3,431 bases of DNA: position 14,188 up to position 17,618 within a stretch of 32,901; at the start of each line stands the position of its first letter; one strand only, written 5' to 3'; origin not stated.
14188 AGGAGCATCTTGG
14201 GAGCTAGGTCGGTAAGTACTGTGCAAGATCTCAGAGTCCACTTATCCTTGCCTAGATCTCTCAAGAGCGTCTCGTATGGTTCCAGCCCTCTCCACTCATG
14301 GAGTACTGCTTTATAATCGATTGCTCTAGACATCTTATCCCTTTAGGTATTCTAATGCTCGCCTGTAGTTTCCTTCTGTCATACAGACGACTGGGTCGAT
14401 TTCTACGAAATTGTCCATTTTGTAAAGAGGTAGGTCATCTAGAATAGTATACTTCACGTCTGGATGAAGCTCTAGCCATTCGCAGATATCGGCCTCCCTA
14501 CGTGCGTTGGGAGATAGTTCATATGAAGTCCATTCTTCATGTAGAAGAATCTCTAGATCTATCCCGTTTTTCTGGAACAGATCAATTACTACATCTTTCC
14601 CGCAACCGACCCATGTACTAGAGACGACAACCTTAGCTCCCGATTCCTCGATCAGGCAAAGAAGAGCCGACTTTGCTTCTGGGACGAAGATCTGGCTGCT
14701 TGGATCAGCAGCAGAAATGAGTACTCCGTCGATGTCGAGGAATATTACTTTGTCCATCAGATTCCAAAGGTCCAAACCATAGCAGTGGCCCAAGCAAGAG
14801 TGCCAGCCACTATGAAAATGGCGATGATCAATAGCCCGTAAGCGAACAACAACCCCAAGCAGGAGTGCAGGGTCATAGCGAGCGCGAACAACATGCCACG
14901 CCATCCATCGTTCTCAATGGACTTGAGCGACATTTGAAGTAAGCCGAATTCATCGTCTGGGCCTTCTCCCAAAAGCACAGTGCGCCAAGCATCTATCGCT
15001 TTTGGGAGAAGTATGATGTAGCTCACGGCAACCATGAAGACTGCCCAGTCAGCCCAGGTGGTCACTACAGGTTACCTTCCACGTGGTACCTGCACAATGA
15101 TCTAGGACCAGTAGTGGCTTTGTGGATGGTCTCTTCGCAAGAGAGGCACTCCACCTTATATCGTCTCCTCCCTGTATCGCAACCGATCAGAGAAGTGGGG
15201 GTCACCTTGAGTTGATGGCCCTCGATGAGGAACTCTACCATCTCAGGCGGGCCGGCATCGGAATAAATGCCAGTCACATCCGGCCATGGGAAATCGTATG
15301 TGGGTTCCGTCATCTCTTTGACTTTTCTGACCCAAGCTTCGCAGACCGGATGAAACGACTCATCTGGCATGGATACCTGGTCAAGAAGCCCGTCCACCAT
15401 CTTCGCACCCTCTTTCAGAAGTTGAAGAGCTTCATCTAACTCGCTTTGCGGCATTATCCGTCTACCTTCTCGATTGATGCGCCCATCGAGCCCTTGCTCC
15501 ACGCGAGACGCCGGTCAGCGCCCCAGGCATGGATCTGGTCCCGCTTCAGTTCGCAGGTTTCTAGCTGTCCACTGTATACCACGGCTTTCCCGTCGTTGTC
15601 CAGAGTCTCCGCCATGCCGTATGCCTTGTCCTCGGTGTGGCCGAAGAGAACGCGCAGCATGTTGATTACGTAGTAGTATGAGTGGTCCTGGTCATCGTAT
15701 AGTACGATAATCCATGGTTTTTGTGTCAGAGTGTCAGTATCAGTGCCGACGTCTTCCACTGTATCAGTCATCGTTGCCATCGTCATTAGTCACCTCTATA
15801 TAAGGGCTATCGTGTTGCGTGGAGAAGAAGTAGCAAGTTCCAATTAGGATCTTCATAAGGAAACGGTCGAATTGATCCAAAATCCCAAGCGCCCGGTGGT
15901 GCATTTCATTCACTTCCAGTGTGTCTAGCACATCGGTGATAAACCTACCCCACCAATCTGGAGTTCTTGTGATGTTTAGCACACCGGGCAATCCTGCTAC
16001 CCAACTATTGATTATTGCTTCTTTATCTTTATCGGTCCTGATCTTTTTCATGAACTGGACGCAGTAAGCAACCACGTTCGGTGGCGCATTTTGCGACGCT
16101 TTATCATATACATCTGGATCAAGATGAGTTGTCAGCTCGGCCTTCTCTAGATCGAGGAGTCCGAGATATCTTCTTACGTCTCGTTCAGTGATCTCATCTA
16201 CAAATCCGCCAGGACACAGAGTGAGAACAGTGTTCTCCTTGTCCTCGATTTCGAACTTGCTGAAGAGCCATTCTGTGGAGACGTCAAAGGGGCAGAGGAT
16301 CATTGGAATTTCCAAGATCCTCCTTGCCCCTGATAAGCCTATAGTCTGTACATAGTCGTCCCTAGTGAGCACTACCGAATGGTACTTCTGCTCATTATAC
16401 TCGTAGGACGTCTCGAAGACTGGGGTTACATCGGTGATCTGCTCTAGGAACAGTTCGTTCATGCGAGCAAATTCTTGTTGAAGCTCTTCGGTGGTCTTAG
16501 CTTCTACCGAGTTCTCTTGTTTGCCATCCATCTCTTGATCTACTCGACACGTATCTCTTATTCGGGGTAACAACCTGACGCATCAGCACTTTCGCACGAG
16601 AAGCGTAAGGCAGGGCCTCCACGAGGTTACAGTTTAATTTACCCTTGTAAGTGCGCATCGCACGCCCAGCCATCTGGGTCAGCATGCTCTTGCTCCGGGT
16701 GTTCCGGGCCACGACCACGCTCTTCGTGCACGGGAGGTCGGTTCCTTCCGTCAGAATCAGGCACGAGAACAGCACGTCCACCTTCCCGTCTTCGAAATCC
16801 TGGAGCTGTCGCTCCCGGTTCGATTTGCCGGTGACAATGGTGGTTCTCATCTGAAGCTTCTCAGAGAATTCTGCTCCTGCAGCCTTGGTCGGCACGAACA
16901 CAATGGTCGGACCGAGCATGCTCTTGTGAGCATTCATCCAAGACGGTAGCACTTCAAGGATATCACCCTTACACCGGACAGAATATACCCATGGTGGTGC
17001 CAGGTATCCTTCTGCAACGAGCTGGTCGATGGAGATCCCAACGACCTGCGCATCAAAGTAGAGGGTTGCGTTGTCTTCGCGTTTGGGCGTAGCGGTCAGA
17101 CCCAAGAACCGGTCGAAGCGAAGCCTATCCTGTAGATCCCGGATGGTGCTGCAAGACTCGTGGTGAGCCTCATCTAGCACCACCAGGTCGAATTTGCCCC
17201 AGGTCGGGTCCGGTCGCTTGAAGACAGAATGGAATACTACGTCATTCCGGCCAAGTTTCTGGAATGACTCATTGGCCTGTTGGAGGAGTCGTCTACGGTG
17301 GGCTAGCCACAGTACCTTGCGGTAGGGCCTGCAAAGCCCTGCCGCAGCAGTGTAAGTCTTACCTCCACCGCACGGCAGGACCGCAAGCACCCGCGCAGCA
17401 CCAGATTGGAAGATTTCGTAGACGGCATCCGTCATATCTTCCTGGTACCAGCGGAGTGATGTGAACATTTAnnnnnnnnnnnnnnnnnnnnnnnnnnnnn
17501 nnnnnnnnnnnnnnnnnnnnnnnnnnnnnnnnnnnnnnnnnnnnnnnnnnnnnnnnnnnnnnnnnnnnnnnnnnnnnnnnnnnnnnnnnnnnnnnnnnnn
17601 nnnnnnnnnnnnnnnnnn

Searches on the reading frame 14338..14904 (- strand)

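Call 60: search_protein_families(library=pfam, proteins=[window:14338-14904:-], max_evalue=0.01)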
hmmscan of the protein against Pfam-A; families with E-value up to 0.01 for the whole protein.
window:14338-14904:- (189 aa): 1 family
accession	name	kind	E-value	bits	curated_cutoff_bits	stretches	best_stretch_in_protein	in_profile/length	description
PF18143.6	HAD_SAK_2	-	9.9e-17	62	27.5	1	53-177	1-136/139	HAD domain in Swiss Army Knife RNA repair proteins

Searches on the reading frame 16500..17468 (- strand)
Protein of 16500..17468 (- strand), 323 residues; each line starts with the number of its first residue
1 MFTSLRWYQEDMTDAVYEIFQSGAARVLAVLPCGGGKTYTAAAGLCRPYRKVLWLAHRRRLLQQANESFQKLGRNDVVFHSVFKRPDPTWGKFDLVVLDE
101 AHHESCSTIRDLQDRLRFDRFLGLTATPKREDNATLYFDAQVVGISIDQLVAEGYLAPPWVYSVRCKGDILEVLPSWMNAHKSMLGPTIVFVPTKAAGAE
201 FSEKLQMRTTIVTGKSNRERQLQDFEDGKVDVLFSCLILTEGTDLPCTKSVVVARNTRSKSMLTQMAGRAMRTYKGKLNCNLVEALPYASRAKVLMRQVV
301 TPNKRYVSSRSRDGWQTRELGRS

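Call 8: search_protein_families(library=pfam, proteins=[window:16500-17468:-], max_evalue=0.01)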
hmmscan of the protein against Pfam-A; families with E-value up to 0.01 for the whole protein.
window:16500-17468:- (323 aa): 3 families
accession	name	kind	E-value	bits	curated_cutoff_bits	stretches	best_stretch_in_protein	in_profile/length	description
PF04851.21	ResIII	-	7.5e-19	68.7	22.5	2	4-77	3-81/164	Type III restriction enzyme, res subunit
PF00271.37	Helicase_C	-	2.2e-12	47.6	23.5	1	181-272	11-108/110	Helicase conserved C-terminal domain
PF00270.35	DEAD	-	1.4e-07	31.9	26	0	19-78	10-75/167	DEAD/DEAH box helicase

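Call 9: search_protein_families(library=phrogs, proteins=[window:16500-17468:-], max_evalue=0.001)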
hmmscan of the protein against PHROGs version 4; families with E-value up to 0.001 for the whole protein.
window:16500-17468:- (323 aa): 4 families
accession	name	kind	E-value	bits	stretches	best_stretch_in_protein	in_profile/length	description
phrog_16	-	DNA, RNA and nucleotide metabolism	1.1e-53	183.8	1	5-280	273-593/986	DNA helicase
phrog_16694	-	unknown function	8.5e-15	54.8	2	4-83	274-359/1010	-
phrog_9690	-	DNA, RNA and nucleotide metabolism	1.3e-07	31.9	1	211-278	190-261/306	DNA helicase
phrog_62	-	DNA, RNA and nucleotide metabolism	1.1e-05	24.1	0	186-235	1004-1058/1881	DNA helicase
